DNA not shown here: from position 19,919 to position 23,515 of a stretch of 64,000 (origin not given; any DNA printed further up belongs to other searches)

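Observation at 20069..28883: Tandem array of four paralogous TPR + PD40 beta-propeller proteins with different anchoring modules, a Tol-Pal-like domain set in a new arrangement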

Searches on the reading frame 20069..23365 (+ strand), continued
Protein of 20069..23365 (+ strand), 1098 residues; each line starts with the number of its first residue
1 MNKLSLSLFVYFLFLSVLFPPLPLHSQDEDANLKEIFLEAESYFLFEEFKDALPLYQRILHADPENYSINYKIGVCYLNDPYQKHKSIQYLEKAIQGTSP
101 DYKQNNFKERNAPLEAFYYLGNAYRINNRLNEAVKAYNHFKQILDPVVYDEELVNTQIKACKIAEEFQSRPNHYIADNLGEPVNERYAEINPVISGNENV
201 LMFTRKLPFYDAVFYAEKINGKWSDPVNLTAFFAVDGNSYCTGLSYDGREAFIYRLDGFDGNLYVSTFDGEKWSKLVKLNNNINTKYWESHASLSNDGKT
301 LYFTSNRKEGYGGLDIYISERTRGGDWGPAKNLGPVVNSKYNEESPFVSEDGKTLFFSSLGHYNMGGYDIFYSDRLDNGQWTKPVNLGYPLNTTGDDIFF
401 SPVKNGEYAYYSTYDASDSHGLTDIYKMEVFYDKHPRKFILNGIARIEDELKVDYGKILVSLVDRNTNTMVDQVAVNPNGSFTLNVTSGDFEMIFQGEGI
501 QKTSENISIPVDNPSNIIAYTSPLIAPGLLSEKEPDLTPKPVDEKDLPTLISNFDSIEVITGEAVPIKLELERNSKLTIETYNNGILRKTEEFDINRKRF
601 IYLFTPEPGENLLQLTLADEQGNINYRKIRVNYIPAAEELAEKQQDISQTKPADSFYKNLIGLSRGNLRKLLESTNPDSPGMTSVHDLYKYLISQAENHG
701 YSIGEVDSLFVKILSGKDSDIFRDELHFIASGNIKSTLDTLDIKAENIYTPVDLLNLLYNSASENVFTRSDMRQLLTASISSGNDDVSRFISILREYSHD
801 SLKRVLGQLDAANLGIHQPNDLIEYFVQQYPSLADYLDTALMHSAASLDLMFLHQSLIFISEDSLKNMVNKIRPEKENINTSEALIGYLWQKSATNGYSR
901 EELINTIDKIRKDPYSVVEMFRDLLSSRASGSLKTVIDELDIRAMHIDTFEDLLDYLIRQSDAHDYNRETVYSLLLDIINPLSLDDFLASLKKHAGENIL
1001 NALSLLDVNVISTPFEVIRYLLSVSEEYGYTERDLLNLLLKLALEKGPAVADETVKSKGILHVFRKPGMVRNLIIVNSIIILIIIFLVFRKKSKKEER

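Call 14: find_encoding_contigs(protein=P0082, flank=10000, max_places=2)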
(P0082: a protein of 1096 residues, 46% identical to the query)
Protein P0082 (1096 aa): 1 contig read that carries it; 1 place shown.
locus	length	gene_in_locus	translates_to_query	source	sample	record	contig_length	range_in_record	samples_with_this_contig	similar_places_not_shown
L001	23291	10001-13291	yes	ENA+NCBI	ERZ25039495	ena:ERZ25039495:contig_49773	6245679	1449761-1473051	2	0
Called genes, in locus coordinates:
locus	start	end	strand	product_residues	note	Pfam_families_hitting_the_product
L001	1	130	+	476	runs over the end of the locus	PF01244:Peptidase_M19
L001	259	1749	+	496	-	PF07228:SpoIIE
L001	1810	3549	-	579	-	PF00512:HisKA, PF02518:HATPase_c, PF00072:Response_reg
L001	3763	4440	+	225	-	-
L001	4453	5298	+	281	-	-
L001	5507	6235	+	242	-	PF25062:ARM_TT21_N (faint), PF25064:ARM_TT21_5th (weak), PF12895:ANAPC3 (weak), PF14559:TPR_19 (weak), PF00515:TPR_1 (weak), PF07719:TPR_2 (weak), PF13181:TPR_8 (weak), PF13414:TPR_11, +11 more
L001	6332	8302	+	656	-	PF00535:Glycos_transf_2, PF10111:Glyco_tranf_2_2 (faint), PF13641:Glyco_tranf_2_3, PF13632:Glyco_trans_2_3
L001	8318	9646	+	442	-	PF00364:Biotin_lipoyl, PF00198:2-oxoacid_dh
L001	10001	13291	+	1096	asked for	PF07719:TPR_2 (faint), PF12895:ANAPC3 (faint), PF07676:PD40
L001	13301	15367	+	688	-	PF07676:PD40, PF00691:OmpA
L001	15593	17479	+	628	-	PF07676:PD40 (weak), PF00691:OmpA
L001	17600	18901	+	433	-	PF00515:TPR_1 (faint), PF07719:TPR_2 (faint), PF13174:TPR_6 (faint), PF13181:TPR_8 (faint), PF13414:TPR_11 (weak), PF13432:TPR_16 (faint), PF07676:PD40 (faint)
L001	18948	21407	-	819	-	PF13715:CarbopepD_reg_2, PF18939:DUF5686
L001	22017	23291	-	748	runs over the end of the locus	PF00544:Pectate_lyase_4, PF18283:CBM77, PF18962:Por_Secre_tail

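Call 15: find_encoding_contigs(protein=P0040, flank=10000, max_places=2)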
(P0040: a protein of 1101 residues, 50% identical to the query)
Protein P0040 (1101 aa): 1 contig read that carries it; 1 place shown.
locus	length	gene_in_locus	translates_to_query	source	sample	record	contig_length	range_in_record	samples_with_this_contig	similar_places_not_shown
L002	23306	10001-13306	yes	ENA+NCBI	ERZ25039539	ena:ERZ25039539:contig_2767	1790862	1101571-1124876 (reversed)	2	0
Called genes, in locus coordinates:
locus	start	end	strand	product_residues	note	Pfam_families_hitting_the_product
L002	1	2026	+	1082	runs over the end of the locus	PF08450:SGL (faint), PF07494:Reg_prop (faint), PF23748:Beta-prop_LRRK2 (faint), PF07228:SpoIIE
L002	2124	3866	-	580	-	PF00512:HisKA, PF02518:HATPase_c (faint), PF00072:Response_reg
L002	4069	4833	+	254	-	-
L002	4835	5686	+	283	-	-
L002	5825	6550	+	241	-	PF07719:TPR_2 (faint), PF13181:TPR_8 (faint), PF13428:TPR_14 (faint), PF21033:RMD1-3 (faint), PF25064:ARM_TT21_5th (weak), PF13174:TPR_6 (faint), PF13374:TPR_10 (faint), PF00515:TPR_1 (weak), +4 more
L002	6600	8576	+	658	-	PF00535:Glycos_transf_2, PF13641:Glyco_tranf_2_3, PF13632:Glyco_trans_2_3 (faint)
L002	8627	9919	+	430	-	PF00364:Biotin_lipoyl, PF02817:E3_binding, PF00198:2-oxoacid_dh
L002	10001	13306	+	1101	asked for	PF07719:TPR_2 (faint), PF00515:TPR_1 (faint), PF13431:TPR_17 (faint), PF13432:TPR_16 (faint), PF07676:PD40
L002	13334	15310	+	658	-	PF13432:TPR_16 (faint), PF07676:PD40, PF00691:OmpA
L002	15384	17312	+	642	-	PF07676:PD40 (weak), PF00691:OmpA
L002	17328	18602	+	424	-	PF00515:TPR_1 (faint), PF07719:TPR_2 (faint), PF13174:TPR_6 (faint), PF13181:TPR_8 (faint), PF13414:TPR_11 (faint), PF13428:TPR_14 (faint), PF13432:TPR_16 (faint), PF07676:PD40 (weak)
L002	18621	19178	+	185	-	PF13302:Acetyltransf_3, PF13420:Acetyltransf_4, PF13523:Acetyltransf_8 (weak), PF00583:Acetyltransf_1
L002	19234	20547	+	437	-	-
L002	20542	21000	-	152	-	PF04313:HSDR_N, PF13588:HSDR_N_2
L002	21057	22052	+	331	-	PF06144:DNA_pol3_delta, PF21694:DNA_pol3_delta_C (weak)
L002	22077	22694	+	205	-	PF01694:Rhomboid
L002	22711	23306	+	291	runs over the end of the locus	PF01063:Aminotran_4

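Call 16: find_encoding_contigs(protein=P0001, flank=10000, max_places=3)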
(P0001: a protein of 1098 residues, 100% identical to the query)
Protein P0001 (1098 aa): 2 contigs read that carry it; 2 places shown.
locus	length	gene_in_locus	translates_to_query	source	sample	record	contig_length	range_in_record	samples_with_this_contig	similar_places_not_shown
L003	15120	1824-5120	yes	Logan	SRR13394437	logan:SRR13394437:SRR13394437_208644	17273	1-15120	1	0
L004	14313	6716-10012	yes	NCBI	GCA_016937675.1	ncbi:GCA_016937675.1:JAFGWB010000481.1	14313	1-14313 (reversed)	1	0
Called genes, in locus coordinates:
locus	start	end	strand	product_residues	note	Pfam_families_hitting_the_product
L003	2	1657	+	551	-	?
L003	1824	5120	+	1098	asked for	PF07676:PD40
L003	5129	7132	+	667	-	PF07676:PD40, PF00691:OmpA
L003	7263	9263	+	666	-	PF07676:PD40, PF00691:OmpA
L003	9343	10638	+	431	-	PF00515:TPR_1 (faint), PF07719:TPR_2 (faint), PF13174:TPR_6 (faint), PF13414:TPR_11 (faint), PF13432:TPR_16 (faint), PF14559:TPR_19 (weak), PF13431:TPR_17 (faint), PF07676:PD40 (weak)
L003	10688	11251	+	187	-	PF13302:Acetyltransf_3, PF13420:Acetyltransf_4, PF13523:Acetyltransf_8, PF00583:Acetyltransf_1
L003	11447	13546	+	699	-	-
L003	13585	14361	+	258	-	PF02563:Poly_export, PF10531:SLBB, PF22461:SLBB_2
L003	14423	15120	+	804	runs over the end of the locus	PF02706:Wzz, PF13807:GNVR, PF01656:CbiA (weak), PF13614:AAA_31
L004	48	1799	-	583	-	PF00512:HisKA, PF02518:HATPase_c (faint), PF00072:Response_reg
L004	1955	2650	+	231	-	-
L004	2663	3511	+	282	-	-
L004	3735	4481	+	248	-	PF14559:TPR_19 (faint), PF07719:TPR_2 (faint), PF13174:TPR_6 (faint), PF13181:TPR_8 (faint), PF25062:ARM_TT21_N, PF00515:TPR_1, PF13424:TPR_12 (weak), PF13414:TPR_11 (weak), +6 more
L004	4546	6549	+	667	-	PF00535:Glycos_transf_2, PF13641:Glyco_tranf_2_3, PF13632:Glyco_trans_2_3 (weak)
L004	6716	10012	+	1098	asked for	PF07676:PD40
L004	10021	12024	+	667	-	PF07676:PD40, PF00691:OmpA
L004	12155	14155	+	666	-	PF07676:PD40, PF00691:OmpA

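Call 30: predict_structure(alignment_id=A2)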
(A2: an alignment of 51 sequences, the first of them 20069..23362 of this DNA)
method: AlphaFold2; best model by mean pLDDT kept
length: 1098 residues; sequences in the alignment: 51
mean_pLDDT: 80.5   pTM: 0.44
mean pLDDT of the five models: 80.5, 79.9, 77.7, 75.8, 74.5
residues with pLDDT >= 90: 215; 70-90: 705; 50-70: 109; < 50: 69
segments of 3 or more residues with pLDDT < 50: 1-4, 19-26, 529-544, 639-650, 1050-1069, 1096-1098
pLDDT, mean of each block of 10 residues (from residue 1): 56 66 54 87 84 89 90 89 79 92 84 92 80 90 79 79 74 76 62 86 84 89 87 85 88 80 87 89 69 86 80 82 86 82 75 81 59 86 78 58 83 62 80 83 79 81 89 89 90 87 87 82 64 31 60 83 85 90 85 88 87 90 87 68 38 74 86 74 80 87 90 91 89 84 80 89 76 90 77 88 87 84 90 90 92 91 85 83 93 85 90 90 88 84 84 86 77 89 88 86 84 88 86 86 77 35 46 72 76 50
secondary structure, 60 per line:
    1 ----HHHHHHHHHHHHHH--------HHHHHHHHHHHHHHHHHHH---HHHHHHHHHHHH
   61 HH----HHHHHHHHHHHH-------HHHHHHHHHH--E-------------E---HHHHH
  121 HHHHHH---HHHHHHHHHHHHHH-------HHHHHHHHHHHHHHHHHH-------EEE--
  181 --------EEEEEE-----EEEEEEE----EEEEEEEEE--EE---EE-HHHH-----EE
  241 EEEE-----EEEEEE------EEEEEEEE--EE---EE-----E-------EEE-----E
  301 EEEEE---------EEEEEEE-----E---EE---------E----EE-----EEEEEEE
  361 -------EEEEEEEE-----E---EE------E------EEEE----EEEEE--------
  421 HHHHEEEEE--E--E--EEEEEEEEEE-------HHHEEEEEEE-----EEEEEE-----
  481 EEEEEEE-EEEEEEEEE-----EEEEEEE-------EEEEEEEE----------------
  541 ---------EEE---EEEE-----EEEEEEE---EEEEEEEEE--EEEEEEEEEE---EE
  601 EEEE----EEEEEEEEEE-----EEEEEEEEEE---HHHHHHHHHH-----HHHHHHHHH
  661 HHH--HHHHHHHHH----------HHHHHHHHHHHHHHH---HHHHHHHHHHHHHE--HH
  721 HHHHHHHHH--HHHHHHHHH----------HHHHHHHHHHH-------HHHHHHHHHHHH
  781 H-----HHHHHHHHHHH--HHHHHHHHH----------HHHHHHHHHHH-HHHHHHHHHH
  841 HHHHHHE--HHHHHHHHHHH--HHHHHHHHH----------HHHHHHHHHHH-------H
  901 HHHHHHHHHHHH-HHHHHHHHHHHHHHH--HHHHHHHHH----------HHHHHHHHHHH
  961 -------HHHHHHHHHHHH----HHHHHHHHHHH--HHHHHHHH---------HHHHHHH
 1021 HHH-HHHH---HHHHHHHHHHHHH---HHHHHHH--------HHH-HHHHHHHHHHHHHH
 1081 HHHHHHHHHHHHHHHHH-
elements in order (helices of 4 or more, strands of 3 or more residues): H5-18 H27-45 H49-62 H67-78 H86-95 H116-126 H130-143 H151-168 E176-178 E189-194 E200-206 E211-219 H230-233 E239-244 E250-255 E262-269 E292-294 E300-305 E315-321 E354-360 E368-375 E400-403 E408-412 H421-424 E425-429 E438-447 E458-464 E470-475 E481-487 E489-497 E503-509 E517-524 E550-552 E556-559 E565-571 E575-583 E586-595 E599-604 E609-618 E624-633 H637-646 H652-663 H666-674 H685-699 H703-715 H719-729 H732-740 H751-761 H769-781 H787-797 H800-808 H819-829 H831-846 H850-860 H863-871 H882-892 H900-912 H914-928 H931-939 H950-960 H968-979 H984-994 H997-1004 H1014-1023 H1025-1028 H1032-1044 H1048-1054 H1067-1097

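Call 34: fold_search(model_id=the predicted structure, library=pdb)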
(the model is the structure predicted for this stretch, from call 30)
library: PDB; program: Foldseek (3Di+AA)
matches with E <= 10: 1918; with E <= 0.001: 219
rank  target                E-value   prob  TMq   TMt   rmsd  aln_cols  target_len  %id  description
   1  1l0q_A                1.9e-10  1.00  0.14  0.34  23.4       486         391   13  Tandem YVTN beta-propeller and PKD domains from an archaeal surface layer protein (released 2002-11-06)
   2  8qox_B                4.8e-08  1.00  0.09  0.19  68.5       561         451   13  Two-component assembly of SlaA and SlaB S-layer proteins of Sulfolobus acidocaldarius (released 2024-02-21)
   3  2hqs_A                9.3e-08  1.00  0.17  0.40  12.7       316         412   15  Crystal structure of TolB/Pal complex (released 2007-04-03)
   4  2w8b_B                1.0e-07  1.00  0.17  0.40  12.5       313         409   16  Crystal structure of processed TolB in complex with Pal (released 2009-02-17)
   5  7mx5_A                1.1e-07  1.00  0.17  0.42   6.9       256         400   16  Crystal structure of TolB from Acinetobacter baumannii (released 2021-05-26)
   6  6fwv_B                1.2e-07  1.00  0.10  0.19  43.8       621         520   10  The Bacillus anthracis TIE protein (released 2018-08-08)
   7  8pu0_A                1.2e-07  1.00  0.16  0.15  36.6      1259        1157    9  Cryo-EM structure of human Elp123 in complex with tRNA, desulpho-CoA, 5'-deoxyadenosine and methionine (released 2024-04-17)
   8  2w8b_A                1.4e-07  1.00  0.17  0.41  12.5       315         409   15  Crystal structure of processed TolB in complex with Pal (released 2009-02-17)
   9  7mx5_B                1.4e-07  1.00  0.17  0.42  10.7       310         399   16  Crystal structure of TolB from Acinetobacter baumannii (released 2021-05-26)
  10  5o3v_A                2.0e-07  1.00  0.14  0.21  24.1       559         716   12  Structural characterization of the fast and promiscuous macrocyclase from plant - PCY1-S562A bound to Presegetalin B1 (released 2018-02-07)
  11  2hqs_B                2.5e-07  1.00  0.17  0.40  12.0       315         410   16  Crystal structure of TolB/Pal complex (released 2007-04-03)
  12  1crz                  2.9e-07  1.00  0.16  0.38  11.5       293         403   17  CRYSTAL STRUCTURE OF THE E. COLI TOLB PROTEIN (released 2000-08-16)
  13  4a2m_B                2.9e-07  1.00  0.14  0.19  20.3       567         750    9  Structure of the periplasmic domain of the heparin and heparan sulphate sensing hybrid two component system BT4663 in  (released 2012-05-02)
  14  6fwv_A                3.3e-07  1.00  0.10  0.19  43.8       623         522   10  The Bacillus anthracis TIE protein (released 2018-08-08)
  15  1c5k                  4.0e-07  1.00  0.16  0.41  11.2       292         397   15  THE STRUCTURE OF TOLB, AN ESSENTIAL COMPONENT OF THE TOL-DEPENDENT TRANSLOCATION SYSTEM AND ITS INTERACTIONS WITH THE TR (released 2000-12-06)
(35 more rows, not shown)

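Call 37: find_encoding_contigs(protein=P0115, flank=10000, max_places=1)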
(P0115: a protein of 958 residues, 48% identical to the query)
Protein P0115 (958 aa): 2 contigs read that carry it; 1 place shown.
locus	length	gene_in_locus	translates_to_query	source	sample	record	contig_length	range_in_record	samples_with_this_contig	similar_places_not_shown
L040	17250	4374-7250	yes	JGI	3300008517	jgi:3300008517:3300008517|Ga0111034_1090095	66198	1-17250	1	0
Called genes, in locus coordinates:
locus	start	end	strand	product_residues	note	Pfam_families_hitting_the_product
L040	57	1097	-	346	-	PF14289:DUF4369, PF00255:GSHPx (faint), PF13098:Thioredoxin_2 (faint), PF00578:AhpC-TSA, PF08534:Redoxin, PF00085:Thioredoxin, PF13905:Thioredoxin_8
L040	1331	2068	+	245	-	PF12895:ANAPC3 (faint), PF13431:TPR_17 (faint), PF25064:ARM_TT21_5th, PF14559:TPR_19, PF13424:TPR_12 (weak), PF00515:TPR_1 (weak), PF13181:TPR_8 (weak), PF13414:TPR_11, +9 more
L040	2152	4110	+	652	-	PF00535:Glycos_transf_2, PF13641:Glyco_tranf_2_3, PF13632:Glyco_trans_2_3 (faint)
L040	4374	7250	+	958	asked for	PF07719:TPR_2 (faint), PF13432:TPR_16 (faint), PF07676:PD40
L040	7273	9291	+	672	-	PF07676:PD40, PF00691:OmpA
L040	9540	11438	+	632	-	PF07676:PD40 (weak), PF00691:OmpA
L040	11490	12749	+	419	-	PF07719:TPR_2 (faint), PF26549:Tricorn_N (faint), PF07676:PD40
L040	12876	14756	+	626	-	PF07676:PD40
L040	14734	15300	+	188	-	PF13302:Acetyltransf_3, PF13420:Acetyltransf_4, PF00583:Acetyltransf_1, PF13523:Acetyltransf_8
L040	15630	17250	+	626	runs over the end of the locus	-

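Call 38: find_encoding_contigs(protein=P0119, flank=10000, max_places=1)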
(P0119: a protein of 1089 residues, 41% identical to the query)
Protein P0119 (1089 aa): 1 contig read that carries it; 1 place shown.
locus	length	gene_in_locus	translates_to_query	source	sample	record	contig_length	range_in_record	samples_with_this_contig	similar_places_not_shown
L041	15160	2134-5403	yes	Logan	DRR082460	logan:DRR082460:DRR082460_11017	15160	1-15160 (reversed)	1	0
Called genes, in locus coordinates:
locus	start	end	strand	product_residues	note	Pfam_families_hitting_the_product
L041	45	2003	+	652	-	PF14508:GH97_N, PF10566:Glyco_hydro_97, PF14509:GH97_C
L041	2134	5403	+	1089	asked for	PF07719:TPR_2 (faint), PF13174:TPR_6 (faint), PF13432:TPR_16 (faint), PF07676:PD40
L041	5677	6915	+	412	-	PF01522:Polysacc_deac_1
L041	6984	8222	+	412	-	-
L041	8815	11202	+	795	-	PF13620:CarboxypepD_reg, PF13715:CarbopepD_reg_2, PF07715:Plug, PF00593:TonB_dep_Rec_b-barrel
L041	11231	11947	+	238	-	-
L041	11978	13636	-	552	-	PF00501:AMP-binding, PF13193:AMP-binding_C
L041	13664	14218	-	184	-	PF12844:HTH_19, PF07883:Cupin_2, PF02311:AraC_binding (faint), PF05899:Cupin_3 (weak)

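Call 39: find_encoding_contigs(protein=P0100, flank=10000, max_places=1)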
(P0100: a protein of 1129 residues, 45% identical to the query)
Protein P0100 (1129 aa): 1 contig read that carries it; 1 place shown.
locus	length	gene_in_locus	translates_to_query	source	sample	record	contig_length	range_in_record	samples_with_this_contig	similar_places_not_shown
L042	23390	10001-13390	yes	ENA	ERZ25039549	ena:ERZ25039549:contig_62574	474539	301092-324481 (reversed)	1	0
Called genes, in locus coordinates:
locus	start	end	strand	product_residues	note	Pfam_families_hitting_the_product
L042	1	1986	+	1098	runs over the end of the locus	PF23748:Beta-prop_LRRK2 (faint), PF07494:Reg_prop (weak), PF07495:Y_Y_Y, PF07228:SpoIIE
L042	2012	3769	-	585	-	PF00512:HisKA, PF00072:Response_reg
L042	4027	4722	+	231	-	-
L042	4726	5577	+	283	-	-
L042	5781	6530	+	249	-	PF14561:TPR_20 (faint), PF25064:ARM_TT21_5th (weak), PF13432:TPR_16 (weak), PF00515:TPR_1 (weak), PF13424:TPR_12, PF00515:TPR_1 (weak), PF07719:TPR_2 (weak), PF13414:TPR_11, +12 more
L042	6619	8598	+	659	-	PF00535:Glycos_transf_2, PF10111:Glyco_tranf_2_2 (faint), PF13641:Glyco_tranf_2_3, PF13632:Glyco_trans_2_3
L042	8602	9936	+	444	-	PF00364:Biotin_lipoyl, PF02817:E3_binding, PF00198:2-oxoacid_dh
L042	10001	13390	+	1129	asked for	PF07719:TPR_2 (faint), PF13432:TPR_16 (faint), PF07676:PD40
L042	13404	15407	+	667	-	PF07676:PD40, PF13620:CarboxypepD_reg (weak), PF00691:OmpA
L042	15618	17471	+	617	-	PF07676:PD40, PF00691:OmpA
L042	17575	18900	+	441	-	PF07719:TPR_2 (faint), PF13174:TPR_6 (faint), PF13414:TPR_11 (faint), PF13432:TPR_16 (faint), PF07676:PD40 (weak)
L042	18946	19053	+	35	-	-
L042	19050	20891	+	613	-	PF07676:PD40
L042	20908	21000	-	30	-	-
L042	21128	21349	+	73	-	-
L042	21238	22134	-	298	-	-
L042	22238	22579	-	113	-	PF18480:DUF5615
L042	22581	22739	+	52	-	-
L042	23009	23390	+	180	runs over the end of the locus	PF13302:Acetyltransf_3, PF13420:Acetyltransf_4, PF00583:Acetyltransf_1, PF13523:Acetyltransf_8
